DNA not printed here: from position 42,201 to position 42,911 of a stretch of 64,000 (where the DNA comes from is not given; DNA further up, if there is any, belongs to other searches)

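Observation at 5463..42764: Dispersed family of four further lipoproteins sharing a fibre-like beta domain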

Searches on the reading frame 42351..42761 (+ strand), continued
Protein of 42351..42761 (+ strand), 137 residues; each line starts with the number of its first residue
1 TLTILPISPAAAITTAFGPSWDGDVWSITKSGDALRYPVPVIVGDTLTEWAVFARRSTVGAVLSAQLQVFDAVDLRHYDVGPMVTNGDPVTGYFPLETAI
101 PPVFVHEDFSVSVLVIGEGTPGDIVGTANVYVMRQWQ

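Call 101: find_encoding_contigs(protein=P0168, flank=8000, max_places=1)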
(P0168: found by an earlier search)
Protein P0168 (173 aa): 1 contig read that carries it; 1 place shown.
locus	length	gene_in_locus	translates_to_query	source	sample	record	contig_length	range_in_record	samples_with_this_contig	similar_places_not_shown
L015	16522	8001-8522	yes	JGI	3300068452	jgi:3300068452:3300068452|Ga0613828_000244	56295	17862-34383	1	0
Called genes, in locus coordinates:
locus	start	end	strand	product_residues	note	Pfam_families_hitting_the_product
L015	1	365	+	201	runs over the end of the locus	PF06890:Phage_Mu_Gp45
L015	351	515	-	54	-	-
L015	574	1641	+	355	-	PF04865:Baseplate_J, PF26078:Baseplate_J_M, PF26079:Baseplate_J_C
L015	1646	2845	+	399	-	PF10076:Phage_Mu_Gp48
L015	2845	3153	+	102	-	-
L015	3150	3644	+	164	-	PF07409:GP46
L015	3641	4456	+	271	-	-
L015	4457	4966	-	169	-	-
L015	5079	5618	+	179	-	-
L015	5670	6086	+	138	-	-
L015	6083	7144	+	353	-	-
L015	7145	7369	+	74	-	-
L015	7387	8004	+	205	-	-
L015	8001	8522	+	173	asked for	-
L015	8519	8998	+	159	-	-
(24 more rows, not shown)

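Call 102: find_encoding_contigs(protein=P0035, flank=8000, max_places=1)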
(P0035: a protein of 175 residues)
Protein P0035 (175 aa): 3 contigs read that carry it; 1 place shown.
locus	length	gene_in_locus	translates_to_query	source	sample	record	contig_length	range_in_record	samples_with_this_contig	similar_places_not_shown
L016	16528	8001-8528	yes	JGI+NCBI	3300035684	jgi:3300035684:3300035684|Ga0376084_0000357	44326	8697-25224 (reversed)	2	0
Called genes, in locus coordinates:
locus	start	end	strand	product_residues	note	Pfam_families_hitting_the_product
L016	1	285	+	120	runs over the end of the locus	-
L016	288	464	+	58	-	-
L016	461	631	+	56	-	-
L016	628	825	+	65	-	-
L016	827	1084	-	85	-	-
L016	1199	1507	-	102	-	-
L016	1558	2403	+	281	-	PF09931:Phage_phiJL001_Gp84_N (weak), PF09356:Phage_BR0599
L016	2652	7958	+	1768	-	PF13550:Phage-tail_3, PF23666:Rcc01698_C (faint), PF13385:Laminin_G_3 (weak)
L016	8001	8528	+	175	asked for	-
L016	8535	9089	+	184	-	-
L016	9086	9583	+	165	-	-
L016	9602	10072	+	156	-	-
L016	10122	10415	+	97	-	-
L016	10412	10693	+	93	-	-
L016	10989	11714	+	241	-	PF01183:Glyco_hydro_25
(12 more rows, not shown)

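Call 103: find_encoding_contigs(protein=P0021, flank=8000, max_places=1)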
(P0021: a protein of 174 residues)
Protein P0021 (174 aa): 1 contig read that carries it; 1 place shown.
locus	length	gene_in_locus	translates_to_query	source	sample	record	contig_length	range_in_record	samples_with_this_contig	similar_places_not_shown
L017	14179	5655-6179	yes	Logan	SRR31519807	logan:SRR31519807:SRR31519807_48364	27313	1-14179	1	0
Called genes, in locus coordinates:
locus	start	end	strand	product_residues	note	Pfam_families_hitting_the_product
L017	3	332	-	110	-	?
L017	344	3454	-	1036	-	-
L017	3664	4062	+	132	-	PF13560:HTH_31, PF01381:HTH_3 (weak)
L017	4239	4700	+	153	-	-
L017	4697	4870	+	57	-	-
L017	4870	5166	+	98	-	PF00196:GerE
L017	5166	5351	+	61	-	-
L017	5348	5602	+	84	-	-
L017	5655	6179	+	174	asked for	-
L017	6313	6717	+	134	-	-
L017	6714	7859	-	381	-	-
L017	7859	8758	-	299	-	PF07460:NUMOD3 (faint)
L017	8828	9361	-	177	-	-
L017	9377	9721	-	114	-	-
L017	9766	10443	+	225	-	PF01170:UPF0020 (faint), PF01555:N6_N4_Mtase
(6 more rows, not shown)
